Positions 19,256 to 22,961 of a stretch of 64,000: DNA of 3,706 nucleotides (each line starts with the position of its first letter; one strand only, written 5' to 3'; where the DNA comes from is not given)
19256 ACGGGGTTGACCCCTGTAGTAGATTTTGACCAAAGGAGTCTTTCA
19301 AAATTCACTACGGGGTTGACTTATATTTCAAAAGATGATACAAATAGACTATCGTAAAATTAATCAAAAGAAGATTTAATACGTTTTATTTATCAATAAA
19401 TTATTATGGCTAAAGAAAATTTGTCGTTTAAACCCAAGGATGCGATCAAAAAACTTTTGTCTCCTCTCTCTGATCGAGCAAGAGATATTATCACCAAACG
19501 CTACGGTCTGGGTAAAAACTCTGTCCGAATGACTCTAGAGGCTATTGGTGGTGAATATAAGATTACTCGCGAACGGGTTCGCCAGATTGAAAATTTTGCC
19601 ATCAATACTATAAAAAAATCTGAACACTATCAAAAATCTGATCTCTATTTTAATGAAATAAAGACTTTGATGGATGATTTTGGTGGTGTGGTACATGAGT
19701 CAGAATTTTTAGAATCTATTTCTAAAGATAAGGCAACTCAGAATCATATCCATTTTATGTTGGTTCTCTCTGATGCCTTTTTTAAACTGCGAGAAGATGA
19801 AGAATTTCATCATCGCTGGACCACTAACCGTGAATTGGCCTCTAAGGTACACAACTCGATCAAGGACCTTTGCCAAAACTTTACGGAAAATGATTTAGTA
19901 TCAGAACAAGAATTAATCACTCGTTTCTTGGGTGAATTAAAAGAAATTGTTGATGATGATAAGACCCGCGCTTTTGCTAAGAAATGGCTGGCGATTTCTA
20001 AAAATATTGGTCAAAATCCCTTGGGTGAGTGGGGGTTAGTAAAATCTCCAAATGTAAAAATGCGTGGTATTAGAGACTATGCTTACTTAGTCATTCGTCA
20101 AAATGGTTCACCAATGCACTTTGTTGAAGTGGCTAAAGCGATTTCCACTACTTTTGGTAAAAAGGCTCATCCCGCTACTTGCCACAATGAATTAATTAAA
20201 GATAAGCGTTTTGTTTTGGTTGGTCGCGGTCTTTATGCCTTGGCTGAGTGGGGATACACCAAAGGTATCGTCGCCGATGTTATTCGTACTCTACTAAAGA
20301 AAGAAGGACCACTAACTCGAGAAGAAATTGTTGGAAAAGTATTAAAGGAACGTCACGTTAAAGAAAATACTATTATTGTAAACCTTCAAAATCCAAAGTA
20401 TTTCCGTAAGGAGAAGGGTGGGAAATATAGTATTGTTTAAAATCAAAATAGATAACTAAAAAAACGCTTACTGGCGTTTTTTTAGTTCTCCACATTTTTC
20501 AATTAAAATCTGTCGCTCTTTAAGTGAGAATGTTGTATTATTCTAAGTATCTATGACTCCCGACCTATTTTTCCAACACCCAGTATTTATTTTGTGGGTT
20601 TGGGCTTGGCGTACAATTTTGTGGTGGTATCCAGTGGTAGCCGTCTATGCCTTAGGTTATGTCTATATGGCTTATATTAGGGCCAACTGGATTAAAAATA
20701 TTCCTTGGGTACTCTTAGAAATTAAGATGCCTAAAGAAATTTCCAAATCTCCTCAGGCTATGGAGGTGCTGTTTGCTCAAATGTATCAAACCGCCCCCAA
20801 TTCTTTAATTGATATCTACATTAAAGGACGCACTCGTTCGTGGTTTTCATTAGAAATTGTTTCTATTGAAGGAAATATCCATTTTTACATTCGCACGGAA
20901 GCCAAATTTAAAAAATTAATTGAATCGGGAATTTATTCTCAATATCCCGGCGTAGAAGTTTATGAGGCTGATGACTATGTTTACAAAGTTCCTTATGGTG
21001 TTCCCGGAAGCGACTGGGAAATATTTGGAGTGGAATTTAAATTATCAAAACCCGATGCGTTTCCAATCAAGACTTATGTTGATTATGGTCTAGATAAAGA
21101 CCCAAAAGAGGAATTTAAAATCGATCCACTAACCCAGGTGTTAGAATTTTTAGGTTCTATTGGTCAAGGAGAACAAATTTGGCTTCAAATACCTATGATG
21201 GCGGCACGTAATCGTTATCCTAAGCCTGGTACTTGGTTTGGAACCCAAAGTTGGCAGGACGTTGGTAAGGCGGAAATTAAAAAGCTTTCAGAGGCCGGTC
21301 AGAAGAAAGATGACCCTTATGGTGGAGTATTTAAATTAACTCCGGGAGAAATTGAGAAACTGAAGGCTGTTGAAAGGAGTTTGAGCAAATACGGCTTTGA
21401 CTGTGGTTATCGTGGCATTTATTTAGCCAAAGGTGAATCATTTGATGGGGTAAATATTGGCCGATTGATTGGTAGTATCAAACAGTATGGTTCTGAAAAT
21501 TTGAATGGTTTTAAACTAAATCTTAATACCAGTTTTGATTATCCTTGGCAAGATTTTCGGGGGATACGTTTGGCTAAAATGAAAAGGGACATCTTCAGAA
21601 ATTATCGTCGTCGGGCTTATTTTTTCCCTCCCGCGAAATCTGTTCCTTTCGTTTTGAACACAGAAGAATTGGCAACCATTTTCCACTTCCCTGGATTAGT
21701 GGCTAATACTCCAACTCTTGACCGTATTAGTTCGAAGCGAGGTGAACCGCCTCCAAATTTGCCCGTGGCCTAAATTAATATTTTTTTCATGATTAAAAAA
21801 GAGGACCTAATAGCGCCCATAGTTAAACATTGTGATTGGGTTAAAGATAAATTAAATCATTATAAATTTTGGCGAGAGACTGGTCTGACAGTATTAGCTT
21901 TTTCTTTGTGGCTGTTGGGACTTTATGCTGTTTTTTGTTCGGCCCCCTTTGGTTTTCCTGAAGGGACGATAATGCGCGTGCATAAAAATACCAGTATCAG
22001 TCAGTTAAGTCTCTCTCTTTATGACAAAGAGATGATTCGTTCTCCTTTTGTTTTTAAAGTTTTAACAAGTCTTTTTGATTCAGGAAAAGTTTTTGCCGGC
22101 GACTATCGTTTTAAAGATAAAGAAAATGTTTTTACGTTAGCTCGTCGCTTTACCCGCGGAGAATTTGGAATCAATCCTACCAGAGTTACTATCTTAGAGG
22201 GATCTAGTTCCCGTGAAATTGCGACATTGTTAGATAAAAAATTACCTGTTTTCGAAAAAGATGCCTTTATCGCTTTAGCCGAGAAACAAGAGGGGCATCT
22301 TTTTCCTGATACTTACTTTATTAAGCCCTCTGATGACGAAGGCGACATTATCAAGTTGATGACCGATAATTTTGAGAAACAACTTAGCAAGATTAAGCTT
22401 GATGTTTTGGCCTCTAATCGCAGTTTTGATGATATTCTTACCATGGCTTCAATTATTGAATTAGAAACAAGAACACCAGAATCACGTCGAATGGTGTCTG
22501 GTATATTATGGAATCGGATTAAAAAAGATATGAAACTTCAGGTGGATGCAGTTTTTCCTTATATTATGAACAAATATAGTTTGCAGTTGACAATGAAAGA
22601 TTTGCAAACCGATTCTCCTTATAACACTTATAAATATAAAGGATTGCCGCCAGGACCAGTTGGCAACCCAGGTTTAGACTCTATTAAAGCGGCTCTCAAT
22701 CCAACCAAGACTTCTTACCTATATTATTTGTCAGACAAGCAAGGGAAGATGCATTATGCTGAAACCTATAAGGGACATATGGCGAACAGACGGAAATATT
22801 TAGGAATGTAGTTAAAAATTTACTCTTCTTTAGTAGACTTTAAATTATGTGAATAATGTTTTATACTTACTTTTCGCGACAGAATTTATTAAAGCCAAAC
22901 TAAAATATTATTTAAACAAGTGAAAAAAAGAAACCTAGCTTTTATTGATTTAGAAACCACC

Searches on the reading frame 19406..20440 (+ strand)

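Call 41: search_protein_families(library=pfam, proteins=[window:19406-20440:+], max_evalue=0.0001)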
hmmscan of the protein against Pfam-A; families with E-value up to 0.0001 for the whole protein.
window:19406-20440:+ (344 aa): 2 families
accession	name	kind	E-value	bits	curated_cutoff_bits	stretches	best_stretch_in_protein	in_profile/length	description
PF04545.22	Sigma70_r4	-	1.7e-10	40.7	24.1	1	18-71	2-50/50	Sigma-70, region 4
PF05066.19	HARE-HTH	-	3.6e-07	30.9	25.9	0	224-282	5-71/71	HB1, ASXL, restriction endonuclease HTH domain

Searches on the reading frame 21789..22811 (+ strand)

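Call 42: search_protein_families(library=pfam, proteins=[window:21789-22811:+], max_evalue=0.0001)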
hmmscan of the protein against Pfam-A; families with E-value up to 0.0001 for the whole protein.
window:21789-22811:+ (340 aa): 1 family
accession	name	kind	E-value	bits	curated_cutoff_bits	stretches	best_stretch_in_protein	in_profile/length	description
PF02618.21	YceG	-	2.2e-74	250.8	32.4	1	63-336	2-275/275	YceG-like family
